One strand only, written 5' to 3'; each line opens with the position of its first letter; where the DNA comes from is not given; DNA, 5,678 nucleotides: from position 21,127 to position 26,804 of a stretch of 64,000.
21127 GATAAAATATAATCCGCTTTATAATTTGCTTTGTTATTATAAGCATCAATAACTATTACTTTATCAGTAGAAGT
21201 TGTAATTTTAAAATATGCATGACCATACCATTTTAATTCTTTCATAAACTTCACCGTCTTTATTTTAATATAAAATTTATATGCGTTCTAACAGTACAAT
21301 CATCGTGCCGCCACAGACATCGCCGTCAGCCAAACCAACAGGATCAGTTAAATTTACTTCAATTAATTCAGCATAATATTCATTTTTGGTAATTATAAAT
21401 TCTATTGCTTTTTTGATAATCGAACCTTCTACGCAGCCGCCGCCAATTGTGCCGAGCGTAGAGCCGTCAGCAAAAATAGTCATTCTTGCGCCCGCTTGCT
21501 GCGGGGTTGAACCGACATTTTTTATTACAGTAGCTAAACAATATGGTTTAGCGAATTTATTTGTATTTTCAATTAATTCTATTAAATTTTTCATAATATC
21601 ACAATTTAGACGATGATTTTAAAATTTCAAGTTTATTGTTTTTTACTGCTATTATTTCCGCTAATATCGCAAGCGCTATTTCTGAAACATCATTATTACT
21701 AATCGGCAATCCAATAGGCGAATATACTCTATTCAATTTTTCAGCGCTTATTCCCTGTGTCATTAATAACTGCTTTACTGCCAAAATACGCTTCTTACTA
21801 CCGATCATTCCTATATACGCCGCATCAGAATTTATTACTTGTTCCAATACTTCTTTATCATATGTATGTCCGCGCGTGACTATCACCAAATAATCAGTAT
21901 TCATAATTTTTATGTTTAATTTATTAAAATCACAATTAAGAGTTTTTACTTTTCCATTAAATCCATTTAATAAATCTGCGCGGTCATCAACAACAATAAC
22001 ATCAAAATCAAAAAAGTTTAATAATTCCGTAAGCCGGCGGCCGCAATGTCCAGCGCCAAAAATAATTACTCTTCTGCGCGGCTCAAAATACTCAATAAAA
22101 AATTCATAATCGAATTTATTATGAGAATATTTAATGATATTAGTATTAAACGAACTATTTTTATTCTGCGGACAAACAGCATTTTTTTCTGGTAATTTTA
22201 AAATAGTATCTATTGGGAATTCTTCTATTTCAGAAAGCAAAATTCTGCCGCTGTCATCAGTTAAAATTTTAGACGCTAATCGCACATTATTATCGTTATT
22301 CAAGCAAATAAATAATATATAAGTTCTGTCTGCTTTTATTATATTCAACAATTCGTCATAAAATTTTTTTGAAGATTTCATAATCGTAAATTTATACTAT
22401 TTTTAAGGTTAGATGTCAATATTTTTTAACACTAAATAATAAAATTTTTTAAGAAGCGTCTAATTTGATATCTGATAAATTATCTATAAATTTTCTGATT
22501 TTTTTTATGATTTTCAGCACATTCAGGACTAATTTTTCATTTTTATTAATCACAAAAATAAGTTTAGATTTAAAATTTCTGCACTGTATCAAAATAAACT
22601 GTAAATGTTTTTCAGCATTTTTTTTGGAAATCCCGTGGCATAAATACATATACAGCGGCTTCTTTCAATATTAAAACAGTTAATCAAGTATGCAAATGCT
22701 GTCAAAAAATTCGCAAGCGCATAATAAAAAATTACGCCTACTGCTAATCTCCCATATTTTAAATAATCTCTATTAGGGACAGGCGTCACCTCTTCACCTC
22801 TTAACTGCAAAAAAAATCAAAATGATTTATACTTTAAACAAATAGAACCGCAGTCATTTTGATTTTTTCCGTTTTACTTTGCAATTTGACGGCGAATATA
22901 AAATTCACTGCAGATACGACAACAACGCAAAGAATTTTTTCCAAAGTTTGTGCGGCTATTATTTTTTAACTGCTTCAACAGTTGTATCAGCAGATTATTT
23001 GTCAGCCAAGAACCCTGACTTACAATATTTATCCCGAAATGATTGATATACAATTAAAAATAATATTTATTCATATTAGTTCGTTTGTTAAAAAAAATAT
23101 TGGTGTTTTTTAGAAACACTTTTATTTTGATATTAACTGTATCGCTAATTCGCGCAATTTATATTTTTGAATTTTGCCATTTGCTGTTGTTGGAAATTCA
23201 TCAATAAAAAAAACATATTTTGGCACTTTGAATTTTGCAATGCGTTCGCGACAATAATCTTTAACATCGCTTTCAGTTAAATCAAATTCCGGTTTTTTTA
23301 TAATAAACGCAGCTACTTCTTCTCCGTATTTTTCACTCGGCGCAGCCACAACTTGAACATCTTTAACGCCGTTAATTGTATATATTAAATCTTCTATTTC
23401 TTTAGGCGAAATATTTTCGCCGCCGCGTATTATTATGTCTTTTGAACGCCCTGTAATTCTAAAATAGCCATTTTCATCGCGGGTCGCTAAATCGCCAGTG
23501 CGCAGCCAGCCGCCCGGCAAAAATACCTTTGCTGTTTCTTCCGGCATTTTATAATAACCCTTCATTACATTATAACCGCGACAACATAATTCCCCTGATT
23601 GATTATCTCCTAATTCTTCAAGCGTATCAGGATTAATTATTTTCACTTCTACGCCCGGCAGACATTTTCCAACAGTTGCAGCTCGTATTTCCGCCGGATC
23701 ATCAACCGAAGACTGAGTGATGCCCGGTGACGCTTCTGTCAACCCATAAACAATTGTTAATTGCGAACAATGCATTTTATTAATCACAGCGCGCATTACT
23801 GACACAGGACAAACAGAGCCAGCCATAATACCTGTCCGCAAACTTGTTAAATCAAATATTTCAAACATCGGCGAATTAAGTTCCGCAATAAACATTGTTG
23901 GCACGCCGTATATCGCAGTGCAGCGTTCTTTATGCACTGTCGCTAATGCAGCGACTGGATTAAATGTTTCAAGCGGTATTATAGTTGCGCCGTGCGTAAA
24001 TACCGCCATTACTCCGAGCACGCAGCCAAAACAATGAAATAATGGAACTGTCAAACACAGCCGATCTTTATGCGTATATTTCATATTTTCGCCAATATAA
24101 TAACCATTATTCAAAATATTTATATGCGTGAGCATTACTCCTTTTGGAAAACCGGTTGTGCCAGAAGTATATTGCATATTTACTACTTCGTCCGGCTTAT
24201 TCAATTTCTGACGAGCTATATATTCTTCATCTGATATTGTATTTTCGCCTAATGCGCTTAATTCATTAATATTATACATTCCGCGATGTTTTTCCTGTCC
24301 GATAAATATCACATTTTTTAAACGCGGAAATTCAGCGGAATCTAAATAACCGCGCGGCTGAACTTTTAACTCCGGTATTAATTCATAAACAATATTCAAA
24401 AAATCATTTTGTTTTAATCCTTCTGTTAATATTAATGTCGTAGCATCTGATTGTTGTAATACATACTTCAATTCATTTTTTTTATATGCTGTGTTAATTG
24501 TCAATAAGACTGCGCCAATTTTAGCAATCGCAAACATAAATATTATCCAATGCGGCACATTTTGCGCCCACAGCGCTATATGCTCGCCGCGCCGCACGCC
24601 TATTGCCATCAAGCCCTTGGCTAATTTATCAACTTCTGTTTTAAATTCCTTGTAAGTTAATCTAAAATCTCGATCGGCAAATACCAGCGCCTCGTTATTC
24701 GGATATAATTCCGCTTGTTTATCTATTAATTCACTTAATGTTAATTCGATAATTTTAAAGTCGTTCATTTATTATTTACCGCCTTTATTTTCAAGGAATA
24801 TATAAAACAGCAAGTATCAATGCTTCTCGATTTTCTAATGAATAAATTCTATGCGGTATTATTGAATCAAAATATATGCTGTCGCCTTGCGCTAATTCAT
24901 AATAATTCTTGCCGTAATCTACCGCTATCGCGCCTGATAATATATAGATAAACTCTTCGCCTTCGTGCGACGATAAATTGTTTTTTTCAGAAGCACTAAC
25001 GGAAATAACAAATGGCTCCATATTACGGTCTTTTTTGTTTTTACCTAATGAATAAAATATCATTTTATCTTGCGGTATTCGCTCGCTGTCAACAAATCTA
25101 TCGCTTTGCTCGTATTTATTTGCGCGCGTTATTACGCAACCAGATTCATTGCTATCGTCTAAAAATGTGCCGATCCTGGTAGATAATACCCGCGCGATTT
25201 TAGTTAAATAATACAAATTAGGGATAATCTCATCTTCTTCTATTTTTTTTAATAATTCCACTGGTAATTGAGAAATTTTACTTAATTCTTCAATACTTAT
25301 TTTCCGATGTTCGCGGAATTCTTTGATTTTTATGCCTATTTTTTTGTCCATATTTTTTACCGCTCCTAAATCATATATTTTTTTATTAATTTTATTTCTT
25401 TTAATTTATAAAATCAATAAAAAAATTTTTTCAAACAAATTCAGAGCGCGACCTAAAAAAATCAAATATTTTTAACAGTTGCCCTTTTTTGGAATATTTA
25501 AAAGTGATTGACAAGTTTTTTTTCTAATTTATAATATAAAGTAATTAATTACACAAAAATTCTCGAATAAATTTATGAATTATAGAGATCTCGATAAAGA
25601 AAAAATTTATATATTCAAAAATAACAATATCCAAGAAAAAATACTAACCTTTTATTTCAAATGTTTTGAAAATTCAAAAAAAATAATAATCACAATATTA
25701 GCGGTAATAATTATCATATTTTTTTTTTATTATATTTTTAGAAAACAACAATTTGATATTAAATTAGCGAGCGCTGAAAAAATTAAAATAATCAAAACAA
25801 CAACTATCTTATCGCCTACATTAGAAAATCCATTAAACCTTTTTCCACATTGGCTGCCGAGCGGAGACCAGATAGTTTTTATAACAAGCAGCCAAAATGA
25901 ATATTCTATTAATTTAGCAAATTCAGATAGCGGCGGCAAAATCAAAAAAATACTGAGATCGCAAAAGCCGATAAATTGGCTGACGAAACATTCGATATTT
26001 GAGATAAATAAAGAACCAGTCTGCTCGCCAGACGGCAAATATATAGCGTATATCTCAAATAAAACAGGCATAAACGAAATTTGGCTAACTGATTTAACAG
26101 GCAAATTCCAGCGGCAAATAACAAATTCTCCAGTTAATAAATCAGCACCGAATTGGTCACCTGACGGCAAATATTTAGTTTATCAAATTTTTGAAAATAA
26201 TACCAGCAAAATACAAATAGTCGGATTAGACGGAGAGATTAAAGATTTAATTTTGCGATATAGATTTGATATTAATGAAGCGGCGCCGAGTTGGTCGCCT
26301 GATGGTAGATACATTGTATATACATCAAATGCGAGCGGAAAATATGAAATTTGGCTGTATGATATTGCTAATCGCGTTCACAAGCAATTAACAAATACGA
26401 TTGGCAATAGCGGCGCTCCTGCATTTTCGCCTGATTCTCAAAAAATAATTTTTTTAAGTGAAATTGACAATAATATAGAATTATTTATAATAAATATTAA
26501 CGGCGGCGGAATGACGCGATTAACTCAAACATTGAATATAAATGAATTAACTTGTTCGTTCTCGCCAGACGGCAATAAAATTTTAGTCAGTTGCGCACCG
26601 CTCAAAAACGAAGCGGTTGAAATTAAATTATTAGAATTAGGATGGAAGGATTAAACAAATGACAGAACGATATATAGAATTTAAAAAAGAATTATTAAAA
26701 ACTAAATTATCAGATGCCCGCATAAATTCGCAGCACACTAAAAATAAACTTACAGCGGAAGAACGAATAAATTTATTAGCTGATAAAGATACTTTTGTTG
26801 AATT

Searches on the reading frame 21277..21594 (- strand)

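Call 6: search_protein_families(library=pfam, proteins=[window:21277-21594:-], max_evalue=0.01)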
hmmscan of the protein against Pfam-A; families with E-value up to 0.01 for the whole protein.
window:21277-21594:- (105 aa): 1 family
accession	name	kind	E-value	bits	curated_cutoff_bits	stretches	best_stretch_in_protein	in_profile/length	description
PF02625.21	XdhC_CoxI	-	7e-19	68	24.3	1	16-67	6-57/68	XdhC and CoxI family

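Call 7: search_protein_families(library=ncbifam, proteins=[window:21277-21594:-], max_evalue=0.01)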
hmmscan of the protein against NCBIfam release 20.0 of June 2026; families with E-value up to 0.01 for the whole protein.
window:21277-21594:- (105 aa): 3 families
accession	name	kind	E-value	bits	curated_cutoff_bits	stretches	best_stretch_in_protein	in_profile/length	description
NF045664.1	XdhC_rel_AOR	equivalog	1e-21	77.6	350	1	16-105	13-100/346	XdhC family aldehyde oxidoreductase maturation factor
TIGR02964.1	xanthine_xdhC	equivalog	1.1e-12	48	161.6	1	20-105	2-81/246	xanthine dehydrogenase accessory protein XdhC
NF007830.1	PRK10540.1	equivalog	0.0018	18.1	98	1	39-60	46-67/72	osmotically-inducible lipoprotein OsmB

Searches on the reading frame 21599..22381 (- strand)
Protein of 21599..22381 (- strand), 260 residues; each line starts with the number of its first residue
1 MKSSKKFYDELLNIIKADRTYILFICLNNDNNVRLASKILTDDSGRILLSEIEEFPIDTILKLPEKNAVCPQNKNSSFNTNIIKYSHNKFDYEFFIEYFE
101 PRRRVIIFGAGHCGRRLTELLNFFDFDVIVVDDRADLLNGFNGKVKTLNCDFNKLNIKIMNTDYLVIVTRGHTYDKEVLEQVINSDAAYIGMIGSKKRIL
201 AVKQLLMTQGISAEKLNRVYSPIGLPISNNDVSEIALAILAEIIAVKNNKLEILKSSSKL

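Call 6: search_protein_families(library=pfam, proteins=[window:21599-22381:-], max_evalue=0.01)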
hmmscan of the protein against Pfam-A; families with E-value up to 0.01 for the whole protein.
window:21599-22381:- (260 aa): 3 families
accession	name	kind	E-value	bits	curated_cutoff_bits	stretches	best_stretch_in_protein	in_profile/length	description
PF13478.12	XdhC_C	-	2.7e-35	122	29.7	1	105-243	1-125/125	XdhC Rossmann domain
PF02826.25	2-Hacid_dh_C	-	0.00041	20.2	25.1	1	103-170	37-100/178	D-isomer specific 2-hydroxyacid dehydrogenase, NAD binding domain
PF02254.24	TrkA_N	-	0.0097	16.7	23.8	0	105-142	1-38/116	TrkA-N domain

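Call 7: search_protein_families(library=ncbifam, proteins=[window:21599-22381:-], max_evalue=0.01)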
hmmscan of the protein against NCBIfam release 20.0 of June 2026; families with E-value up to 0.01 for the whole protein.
window:21599-22381:- (260 aa): 5 families
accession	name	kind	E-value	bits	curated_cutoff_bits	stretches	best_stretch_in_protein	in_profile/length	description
NF045664.1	XdhC_rel_AOR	equivalog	1.7e-49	169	350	1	5-248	108-345/346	XdhC family aldehyde oxidoreductase maturation factor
TIGR02964.1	xanthine_xdhC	equivalog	4.3e-24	85.4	161.6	1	94-244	97-246/246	xanthine dehydrogenase accessory protein XdhC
NF007041.0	PRK09496.3-4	equivalog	0.0011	17.8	386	1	104-163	2-67/450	Trk system potassium transporter TrkA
NF007039.0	PRK09496.3-2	equivalog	0.0038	16.1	293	1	104-143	2-41/446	Trk system potassium transporter TrkA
NF003585.0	PRK05249.1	equivalog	0.0094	14.6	465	0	90-170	164-245/464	Si-specific NAD(P)(+) transhydrogenase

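Call 37: find_encoding_contigs(protein=window:21599-22381:-, flank=10000, max_places=10)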
Protein window:21599-22381:- (260 aa): 10 contigs read that carry it; 7 places shown.
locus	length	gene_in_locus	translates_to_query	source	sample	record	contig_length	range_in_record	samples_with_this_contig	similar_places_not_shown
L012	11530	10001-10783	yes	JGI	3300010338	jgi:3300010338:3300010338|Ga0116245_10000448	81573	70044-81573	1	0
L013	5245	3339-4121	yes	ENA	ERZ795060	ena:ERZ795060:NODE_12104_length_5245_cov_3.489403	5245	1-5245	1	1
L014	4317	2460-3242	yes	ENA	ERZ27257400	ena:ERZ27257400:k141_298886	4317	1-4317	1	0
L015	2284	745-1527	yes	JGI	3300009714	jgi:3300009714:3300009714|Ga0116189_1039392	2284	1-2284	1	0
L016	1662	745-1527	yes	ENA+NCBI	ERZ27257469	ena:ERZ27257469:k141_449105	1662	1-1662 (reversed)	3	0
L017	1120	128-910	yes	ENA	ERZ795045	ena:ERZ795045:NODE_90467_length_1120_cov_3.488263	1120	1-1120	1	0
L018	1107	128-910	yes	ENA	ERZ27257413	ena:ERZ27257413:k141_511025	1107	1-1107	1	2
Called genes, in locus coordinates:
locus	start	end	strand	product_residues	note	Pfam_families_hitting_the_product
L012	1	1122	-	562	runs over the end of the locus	PF13231:PMT_2 (weak)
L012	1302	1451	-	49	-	-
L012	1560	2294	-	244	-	PF00581:Rhodanese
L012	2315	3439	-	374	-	PF03977:OAD_beta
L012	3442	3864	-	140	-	PF25917:BSH_RND (faint), PF00364:Biotin_lipoyl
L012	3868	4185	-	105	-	PF04277:OAD_gamma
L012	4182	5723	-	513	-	PF01039:Carboxyl_trans, PF03255:ACCA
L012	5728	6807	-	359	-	PF26550:Tricorn_2nd, PF26549:Tricorn_N, PF26550:Tricorn_2nd, PF23381:Beta-prop_IFT122_1st (weak), PF25174:Beta-prop_THOC3 (weak), PF00930:DPPIV_N (weak), PF07676:PD40, PF26549:Tricorn_N, +1 more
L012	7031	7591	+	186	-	PF01381:HTH_3, PF13443:HTH_26 (faint), PF07883:Cupin_2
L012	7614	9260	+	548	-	PF00501:AMP-binding, PF13193:AMP-binding_C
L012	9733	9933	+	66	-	-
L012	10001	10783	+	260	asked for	PF13478:XdhC_C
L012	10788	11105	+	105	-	PF02625:XdhC_CoxI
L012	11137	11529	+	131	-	?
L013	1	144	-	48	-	?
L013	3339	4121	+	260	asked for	PF13478:XdhC_C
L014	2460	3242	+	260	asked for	PF13478:XdhC_C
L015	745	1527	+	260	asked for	PF13478:XdhC_C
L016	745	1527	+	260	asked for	PF13478:XdhC_C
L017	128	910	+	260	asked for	PF13478:XdhC_C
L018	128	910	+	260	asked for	PF13478:XdhC_C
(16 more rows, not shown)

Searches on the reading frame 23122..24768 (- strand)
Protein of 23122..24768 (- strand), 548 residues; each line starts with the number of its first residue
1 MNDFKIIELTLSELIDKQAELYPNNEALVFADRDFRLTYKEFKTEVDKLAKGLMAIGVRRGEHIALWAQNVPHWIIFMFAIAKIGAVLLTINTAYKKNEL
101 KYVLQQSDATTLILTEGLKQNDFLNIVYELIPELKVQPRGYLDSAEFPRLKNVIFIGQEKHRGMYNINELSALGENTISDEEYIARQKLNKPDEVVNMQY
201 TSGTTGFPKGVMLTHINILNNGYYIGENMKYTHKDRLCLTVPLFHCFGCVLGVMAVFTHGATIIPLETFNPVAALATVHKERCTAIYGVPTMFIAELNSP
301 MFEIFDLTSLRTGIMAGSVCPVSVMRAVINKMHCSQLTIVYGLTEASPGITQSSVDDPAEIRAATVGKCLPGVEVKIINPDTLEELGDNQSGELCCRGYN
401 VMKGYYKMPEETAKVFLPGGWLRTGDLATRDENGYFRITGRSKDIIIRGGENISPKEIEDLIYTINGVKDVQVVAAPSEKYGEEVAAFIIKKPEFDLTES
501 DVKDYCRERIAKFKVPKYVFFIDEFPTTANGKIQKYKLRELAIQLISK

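Call 24: search_protein_families(library=ncbifam, proteins=[window:23122-24768:-], max_evalue=0.00001)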
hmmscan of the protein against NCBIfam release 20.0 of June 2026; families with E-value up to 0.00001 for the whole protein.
window:23122-24768:- (548 aa): 108 families (the best 25 are shown)
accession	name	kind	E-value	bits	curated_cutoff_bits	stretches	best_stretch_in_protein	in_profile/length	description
NF009233.0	PRK12583.1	subfamily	9.2e-218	724.1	832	1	8-546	17-554/558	fatty acid CoA ligase family protein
NF004837.0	PRK06187.1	subfamily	1.2e-127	426.3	476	1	8-540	7-520/531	long-chain-fatty-acid--CoA ligase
NF005801.1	PRK07656.1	equivalog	1.7e-118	396.4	657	1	10-539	2-500/500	FadD3 family acyl-CoA ligase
NF006182.0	PRK08316.1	subfamily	2.3e-109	366.3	663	1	8-542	10-517/523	fatty acyl-CoA synthetase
NF005307.0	PRK06839.1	equivalog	2.8e-99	333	748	1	13-541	6-492/496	o-succinylbenzoate--CoA ligase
NF005702.0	PRK07514.1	subfamily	5.6e-96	321.9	558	2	185-542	149-500/506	malonyl-CoA synthase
NF006181.0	PRK08314.1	subfamily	1.1e-95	321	705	1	8-541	23-553/563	long-chain-fatty-acid--CoA ligase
NF004758.0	PRK06087.1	equivalog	1.4e-95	320.8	736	1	10-544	25-537/548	medium-chain fatty-acid--CoA ligase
NF004114.0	PRK05605.1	equivalog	1.9e-94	317.1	766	1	4-542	29-569/575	long-chain-fatty-acid--CoA ligase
NF006020.0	PRK08162.1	subfamily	4.3e-86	289.4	677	1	7-542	17-538/545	acyl-CoA synthetase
NF052269.1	Staph_lig_FadD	equivalog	6.8e-85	285.3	650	2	185-542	143-493/499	long-chain-fatty-acid--CoA ligase FadD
NF004797.0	PRK06145.1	equivalog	1.6e-84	284.1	850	2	181-540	137-493/499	acyl-CoA synthetase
NF005947.1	PRK08008.1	equivalog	4.1e-83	279.7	651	1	10-538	8-517/518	crotonobetaine/carnitine-CoA ligase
TIGR03208.1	cyc_hxne_CoA_lg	equivalog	1.2e-82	278.4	792.3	1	34-540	51-538/538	cyclohexanecarboxylate-CoA ligase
NF004814.0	PRK06164.1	equivalog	1.4e-82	278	677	1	9-547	10-535/540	acyl-CoA synthetase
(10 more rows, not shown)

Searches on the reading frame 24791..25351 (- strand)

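Call 24: search_protein_families(library=ncbifam, proteins=[window:24791-25351:-], max_evalue=0.00001)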
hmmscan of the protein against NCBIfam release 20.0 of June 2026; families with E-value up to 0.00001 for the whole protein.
window:24791-25351:- (186 aa): 1 family
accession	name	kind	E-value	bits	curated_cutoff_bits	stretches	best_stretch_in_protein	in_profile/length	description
NF007408.0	PRK09943.1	equivalog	2.6e-08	33.7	211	1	5-171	8-168/185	HTH-type transcriptional regulator PuuR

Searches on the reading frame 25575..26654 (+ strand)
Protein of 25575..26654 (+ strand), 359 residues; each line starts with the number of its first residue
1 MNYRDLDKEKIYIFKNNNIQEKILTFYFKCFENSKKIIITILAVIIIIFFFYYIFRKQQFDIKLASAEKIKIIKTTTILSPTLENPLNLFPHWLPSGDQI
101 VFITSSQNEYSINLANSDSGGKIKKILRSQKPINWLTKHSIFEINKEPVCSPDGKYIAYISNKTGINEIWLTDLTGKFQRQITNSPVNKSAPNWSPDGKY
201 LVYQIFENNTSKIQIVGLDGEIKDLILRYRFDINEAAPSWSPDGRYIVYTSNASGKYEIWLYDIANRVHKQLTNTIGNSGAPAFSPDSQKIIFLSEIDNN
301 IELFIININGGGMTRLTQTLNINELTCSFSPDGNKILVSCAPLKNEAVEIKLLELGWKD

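Call 24: search_protein_families(library=ncbifam, proteins=[window:25575-26654:+], max_evalue=0.00001)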
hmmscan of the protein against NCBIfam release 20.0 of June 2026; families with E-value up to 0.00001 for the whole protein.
window:25575-26654:+ (359 aa): 5 families
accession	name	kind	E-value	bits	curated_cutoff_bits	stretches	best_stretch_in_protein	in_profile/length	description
TIGR02800.1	propeller_TolB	equivalog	1.1e-41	143.2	343.15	2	208-337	168-294/418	Tol-Pal system beta propeller repeat protein TolB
NF002183.0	PRK01029.1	equivalog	3.6e-39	135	405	3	91-218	286-402/429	Tol-Pal system protein TolB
NF033523.0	lasso_peptidase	equivalog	3.7e-25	88.7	400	1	108-207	45-152/638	Atxe2 family lasso peptide isopeptidase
NF053518.1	DipepPtdsDpp5Prph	equivalog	7.4e-18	64.4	900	2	239-345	201-322/655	dipeptidyl-peptidase Dpp5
NF003124.0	PRK04043.1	equivalog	7.3e-14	51.4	428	1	241-316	241-316/419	Tol-Pal system protein TolB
